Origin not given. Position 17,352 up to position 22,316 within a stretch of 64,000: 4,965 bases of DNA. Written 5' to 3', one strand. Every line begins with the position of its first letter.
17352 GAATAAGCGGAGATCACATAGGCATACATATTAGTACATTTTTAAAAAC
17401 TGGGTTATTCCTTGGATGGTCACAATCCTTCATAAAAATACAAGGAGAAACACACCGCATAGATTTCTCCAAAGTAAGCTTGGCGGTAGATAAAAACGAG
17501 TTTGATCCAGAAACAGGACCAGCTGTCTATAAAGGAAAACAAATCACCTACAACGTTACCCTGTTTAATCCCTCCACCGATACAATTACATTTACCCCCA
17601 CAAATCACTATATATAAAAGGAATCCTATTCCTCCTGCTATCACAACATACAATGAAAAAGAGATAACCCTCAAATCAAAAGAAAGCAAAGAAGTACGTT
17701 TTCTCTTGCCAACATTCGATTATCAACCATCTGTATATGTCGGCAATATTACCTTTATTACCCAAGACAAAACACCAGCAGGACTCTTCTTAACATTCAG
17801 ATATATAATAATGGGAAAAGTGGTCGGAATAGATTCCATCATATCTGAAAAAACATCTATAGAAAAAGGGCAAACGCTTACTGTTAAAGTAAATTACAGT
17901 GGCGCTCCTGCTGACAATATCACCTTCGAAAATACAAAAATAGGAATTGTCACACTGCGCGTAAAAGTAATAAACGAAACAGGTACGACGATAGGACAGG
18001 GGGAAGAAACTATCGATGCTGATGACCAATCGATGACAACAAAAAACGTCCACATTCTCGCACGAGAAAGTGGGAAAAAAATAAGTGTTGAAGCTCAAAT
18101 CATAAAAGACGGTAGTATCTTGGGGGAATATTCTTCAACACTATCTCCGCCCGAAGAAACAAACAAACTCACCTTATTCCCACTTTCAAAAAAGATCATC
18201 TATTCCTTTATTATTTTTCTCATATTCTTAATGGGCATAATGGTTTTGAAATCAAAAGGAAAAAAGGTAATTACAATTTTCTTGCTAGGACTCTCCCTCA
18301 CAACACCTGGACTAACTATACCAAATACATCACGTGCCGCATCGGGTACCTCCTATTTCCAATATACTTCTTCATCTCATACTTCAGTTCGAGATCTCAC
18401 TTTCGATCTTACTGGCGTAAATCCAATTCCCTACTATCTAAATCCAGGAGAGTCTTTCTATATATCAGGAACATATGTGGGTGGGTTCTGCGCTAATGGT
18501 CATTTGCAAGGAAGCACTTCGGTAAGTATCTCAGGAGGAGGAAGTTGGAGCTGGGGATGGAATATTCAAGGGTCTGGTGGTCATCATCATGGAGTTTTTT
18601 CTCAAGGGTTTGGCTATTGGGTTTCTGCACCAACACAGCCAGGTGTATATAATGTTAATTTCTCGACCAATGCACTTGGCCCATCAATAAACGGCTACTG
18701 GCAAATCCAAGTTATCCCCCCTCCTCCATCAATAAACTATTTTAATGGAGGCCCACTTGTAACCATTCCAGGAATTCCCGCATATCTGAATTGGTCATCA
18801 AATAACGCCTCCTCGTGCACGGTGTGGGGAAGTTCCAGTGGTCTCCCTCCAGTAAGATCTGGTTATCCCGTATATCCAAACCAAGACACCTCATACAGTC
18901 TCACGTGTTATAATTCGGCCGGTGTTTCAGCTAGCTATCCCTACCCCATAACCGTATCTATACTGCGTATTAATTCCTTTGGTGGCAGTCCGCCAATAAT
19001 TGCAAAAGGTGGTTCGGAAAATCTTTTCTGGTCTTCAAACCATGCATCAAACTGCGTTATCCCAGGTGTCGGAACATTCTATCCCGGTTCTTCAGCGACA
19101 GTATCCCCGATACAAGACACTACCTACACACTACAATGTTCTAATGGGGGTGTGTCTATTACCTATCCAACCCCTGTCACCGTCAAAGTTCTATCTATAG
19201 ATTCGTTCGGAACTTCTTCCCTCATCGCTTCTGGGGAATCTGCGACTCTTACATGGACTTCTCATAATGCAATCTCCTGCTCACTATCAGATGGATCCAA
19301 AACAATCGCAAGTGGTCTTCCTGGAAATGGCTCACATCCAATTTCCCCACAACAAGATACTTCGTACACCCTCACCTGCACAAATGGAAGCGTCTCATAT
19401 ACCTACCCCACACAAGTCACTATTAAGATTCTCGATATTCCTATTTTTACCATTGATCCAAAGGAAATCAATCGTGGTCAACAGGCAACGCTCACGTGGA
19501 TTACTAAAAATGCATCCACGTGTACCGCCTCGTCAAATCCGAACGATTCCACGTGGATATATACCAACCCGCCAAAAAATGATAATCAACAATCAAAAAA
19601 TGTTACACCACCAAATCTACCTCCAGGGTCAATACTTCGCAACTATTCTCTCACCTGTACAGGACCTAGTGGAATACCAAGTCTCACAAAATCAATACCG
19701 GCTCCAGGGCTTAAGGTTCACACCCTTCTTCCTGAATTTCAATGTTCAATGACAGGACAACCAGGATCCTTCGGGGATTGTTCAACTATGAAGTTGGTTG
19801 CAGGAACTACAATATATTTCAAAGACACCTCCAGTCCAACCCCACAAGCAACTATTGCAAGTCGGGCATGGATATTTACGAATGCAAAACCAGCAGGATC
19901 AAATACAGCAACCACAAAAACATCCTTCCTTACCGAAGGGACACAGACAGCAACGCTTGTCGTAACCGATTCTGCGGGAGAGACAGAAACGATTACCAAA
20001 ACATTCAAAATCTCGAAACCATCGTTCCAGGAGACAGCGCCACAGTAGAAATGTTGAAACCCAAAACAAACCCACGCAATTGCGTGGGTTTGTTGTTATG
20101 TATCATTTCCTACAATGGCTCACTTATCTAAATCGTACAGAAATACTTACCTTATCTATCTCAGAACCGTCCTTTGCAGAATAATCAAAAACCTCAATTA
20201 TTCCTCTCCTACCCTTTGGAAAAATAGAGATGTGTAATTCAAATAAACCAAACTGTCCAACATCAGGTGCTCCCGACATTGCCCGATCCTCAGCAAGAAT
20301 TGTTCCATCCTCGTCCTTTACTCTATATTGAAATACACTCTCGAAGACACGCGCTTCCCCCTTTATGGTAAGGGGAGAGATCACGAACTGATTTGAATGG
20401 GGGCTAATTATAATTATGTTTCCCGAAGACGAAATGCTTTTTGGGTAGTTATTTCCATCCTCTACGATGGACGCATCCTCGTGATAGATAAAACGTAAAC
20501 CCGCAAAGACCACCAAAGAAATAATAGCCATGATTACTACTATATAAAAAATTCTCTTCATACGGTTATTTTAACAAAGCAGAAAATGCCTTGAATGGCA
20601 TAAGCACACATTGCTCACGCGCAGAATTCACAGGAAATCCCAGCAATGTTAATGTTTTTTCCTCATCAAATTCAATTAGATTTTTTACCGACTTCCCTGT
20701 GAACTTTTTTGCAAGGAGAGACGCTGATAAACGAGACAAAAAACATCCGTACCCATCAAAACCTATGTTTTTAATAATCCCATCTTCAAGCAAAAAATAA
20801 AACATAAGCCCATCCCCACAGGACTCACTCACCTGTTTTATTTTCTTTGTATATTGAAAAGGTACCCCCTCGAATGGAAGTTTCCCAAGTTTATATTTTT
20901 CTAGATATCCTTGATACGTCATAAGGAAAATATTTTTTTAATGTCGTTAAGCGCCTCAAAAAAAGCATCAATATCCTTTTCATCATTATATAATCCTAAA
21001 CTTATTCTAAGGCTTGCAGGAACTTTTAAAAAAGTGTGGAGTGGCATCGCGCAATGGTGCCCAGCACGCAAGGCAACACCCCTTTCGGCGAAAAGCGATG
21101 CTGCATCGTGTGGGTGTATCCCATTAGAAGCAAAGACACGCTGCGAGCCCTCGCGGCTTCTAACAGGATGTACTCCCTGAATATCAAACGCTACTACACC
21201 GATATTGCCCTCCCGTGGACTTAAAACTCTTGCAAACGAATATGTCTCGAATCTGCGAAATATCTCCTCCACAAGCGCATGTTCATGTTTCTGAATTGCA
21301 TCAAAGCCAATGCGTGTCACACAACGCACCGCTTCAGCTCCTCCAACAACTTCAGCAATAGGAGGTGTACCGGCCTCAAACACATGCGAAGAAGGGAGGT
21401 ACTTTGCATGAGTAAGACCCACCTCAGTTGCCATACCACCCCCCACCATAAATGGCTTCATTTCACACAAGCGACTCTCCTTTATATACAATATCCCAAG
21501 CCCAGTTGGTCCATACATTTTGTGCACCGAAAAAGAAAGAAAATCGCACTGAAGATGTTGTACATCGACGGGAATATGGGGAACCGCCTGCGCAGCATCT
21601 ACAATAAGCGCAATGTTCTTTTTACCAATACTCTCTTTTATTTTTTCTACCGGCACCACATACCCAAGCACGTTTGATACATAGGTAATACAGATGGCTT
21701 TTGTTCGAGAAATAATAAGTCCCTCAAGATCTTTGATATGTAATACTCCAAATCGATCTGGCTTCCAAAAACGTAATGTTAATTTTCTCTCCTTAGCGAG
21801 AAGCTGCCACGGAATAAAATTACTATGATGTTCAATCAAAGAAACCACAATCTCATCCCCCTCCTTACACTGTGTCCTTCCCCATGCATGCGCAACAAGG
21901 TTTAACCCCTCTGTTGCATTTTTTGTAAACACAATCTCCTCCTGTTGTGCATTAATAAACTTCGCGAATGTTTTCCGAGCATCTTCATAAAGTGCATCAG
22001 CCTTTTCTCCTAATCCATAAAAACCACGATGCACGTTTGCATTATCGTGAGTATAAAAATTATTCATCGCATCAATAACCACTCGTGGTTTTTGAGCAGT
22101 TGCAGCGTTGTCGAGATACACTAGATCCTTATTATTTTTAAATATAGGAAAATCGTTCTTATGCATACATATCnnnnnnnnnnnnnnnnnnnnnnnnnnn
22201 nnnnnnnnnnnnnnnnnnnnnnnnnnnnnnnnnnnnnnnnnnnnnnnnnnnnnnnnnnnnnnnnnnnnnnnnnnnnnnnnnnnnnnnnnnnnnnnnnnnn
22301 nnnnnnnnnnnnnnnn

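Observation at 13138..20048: Tandem giant surface-protein paralogs with an unusual central 'stop-transfer + internal signal peptide' helical hairpin and homogenized 3' ends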

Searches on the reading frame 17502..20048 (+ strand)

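Call 3: search_protein_families(library=pfam, proteins=[window:17502-20048:+], max_evalue=1)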
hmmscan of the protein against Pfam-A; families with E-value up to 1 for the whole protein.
window:17502-20048:+ (848 aa): 3 families
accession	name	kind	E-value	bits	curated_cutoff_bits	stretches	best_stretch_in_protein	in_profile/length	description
PF18911.6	PKD_4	-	0.00053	20.4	27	1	765-836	14-82/85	PKD domain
PF14264.12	Glucos_trans_II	-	0.0082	15.8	30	1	228-289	241-311/317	Glucosyl transferase GtrII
PF22352.2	K319L-like_PKD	-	0.31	11.5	27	1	768-830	11-77/84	K319L-like, PKD domain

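Call 13: search_protein_families(library=ncbifam, proteins=[window:17502-20048:+], max_evalue=0.01)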
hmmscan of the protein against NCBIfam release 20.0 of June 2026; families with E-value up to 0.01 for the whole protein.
window:17502-20048:+ (848 aa): 0 families

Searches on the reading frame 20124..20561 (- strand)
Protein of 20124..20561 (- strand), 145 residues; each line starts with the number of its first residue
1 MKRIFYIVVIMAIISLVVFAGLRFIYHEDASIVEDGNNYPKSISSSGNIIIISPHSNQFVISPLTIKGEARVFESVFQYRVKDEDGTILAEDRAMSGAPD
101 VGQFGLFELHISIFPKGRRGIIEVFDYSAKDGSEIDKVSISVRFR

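Call 13: search_protein_families(library=ncbifam, proteins=[window:20124-20561:-], max_evalue=0.01)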
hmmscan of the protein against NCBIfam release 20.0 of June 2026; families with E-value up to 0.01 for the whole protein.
window:20124-20561:- (145 aa): 0 families

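Call 18: search_protein_families(library=pfam, proteins=[window:20124-20561:-], max_evalue=0.001)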
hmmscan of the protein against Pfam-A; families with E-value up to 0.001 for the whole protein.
window:20124-20561:- (145 aa): 1 family
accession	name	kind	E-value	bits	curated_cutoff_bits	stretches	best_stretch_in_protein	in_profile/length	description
PF10648.15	Gmad2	-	2.4e-18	66.6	25.7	1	49-133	2-86/86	Immunoglobulin-like domain of bacterial spore germination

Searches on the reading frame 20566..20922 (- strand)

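Call 13: search_protein_families(library=ncbifam, proteins=[window:20566-20922:-], max_evalue=0.01)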
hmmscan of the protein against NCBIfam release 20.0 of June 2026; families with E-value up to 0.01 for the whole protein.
window:20566-20922:- (118 aa): 3 families
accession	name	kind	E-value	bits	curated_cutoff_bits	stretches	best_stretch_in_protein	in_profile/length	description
TIGR01994.1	SUF_scaf_2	equivalog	1.8e-11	44.2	92.5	1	25-86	26-87/137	Fe-S cluster assembly sulfur transfer protein SufU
TIGR03419.1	NifU_clost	equivalog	2.3e-06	28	187.9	1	31-97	28-95/121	Fe-S cluster assembly scaffold protein NifU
TIGR01999.1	iscU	equivalog_domain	6e-05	23.1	192.4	1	33-97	33-98/124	Fe-S cluster assembly scaffold IscU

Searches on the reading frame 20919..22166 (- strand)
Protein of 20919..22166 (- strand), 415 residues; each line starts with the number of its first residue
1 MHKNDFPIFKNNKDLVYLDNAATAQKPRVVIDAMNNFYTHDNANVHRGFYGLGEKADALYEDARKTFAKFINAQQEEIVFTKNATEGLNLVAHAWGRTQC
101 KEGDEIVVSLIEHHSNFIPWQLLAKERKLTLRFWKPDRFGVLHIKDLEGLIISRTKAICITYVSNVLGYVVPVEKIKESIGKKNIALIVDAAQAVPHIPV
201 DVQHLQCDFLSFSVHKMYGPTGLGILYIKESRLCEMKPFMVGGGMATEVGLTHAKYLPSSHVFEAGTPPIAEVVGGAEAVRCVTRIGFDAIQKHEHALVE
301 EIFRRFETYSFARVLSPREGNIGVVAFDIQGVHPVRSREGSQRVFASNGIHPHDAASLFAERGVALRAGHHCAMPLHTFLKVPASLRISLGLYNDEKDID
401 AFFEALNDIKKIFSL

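Call 13: search_protein_families(library=ncbifam, proteins=[window:20919-22166:-], max_evalue=0.01)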
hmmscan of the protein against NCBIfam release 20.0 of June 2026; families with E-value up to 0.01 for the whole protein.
window:20919-22166:- (415 aa): 32 families (the best 25 are shown)
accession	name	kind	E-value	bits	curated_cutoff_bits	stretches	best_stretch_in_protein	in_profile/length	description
TIGR01979.1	sufS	subfamily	6.4e-147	489.6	475.1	2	3-334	4-341/403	SufS family cysteine desulfurase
NF041166.1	f2_encap_cargo1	exception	1.9e-121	407.1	800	1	3-408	231-622/623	family 2A encapsulin nanocompartment cargo protein cysteine desulfurase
NF006791.0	PRK09295.1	equivalog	5.2e-106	355.1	661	1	3-412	9-404/406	cysteine desulfurase SufS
NF008126.0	PRK10874.1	equivalog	4.1e-93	312.7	607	2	3-333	10-337/401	cysteine desulfurase CsdA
TIGR03392.1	FeS_syn_CsdA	equivalog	1.4e-87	294.4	493.6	1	3-408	7-391/398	cysteine desulfurase CsdA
TIGR01977.1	am_tr_V_EF2568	hypoth_equivalog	9.4e-67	225.6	377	1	16-409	1-376/376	cysteine desulfurase family protein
TIGR01976.1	am_tr_V_VC1184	hypoth_equivalog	7e-58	196.8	352.35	1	5-406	9-401/401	cysteine desulfurase-like protein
NF040779.1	Sec_lyase_SclA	exception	1.1e-47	162.8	525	1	16-409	1-376/378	selenocysteine lyase SclA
TIGR03402.1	FeS_nifS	equivalog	1.6e-47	162.1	530.75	1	16-245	1-225/379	cysteine desulfurase NifS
TIGR03235.1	DNA_S_dndA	equivalog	1.3e-43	149.7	480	1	17-333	1-304/353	cysteine desulfurase DndA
NF010611.0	PRK14012.1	equivalog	1.8e-40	139.1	548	1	14-251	5-241/406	IscS subfamily cysteine desulfurase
TIGR02006.1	IscS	equivalog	3.2e-39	135.1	643.2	1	16-281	5-255/402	IscS subfamily cysteine desulfurase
NF002806.0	PRK02948.1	subfamily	1.6e-31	109.7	304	1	15-230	1-214/381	IscS subfamily cysteine desulfurase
TIGR03403.1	nifS_epsilon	equivalog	6.2e-30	104.3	587.7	1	16-244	1-228/382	NifS family cysteine desulfurase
TIGR04343.1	egtE_PLP_lyase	equivalog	2.2e-16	59.6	400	1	16-293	15-274/370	ergothioneine biosynthesis PLP-dependent enzyme EgtE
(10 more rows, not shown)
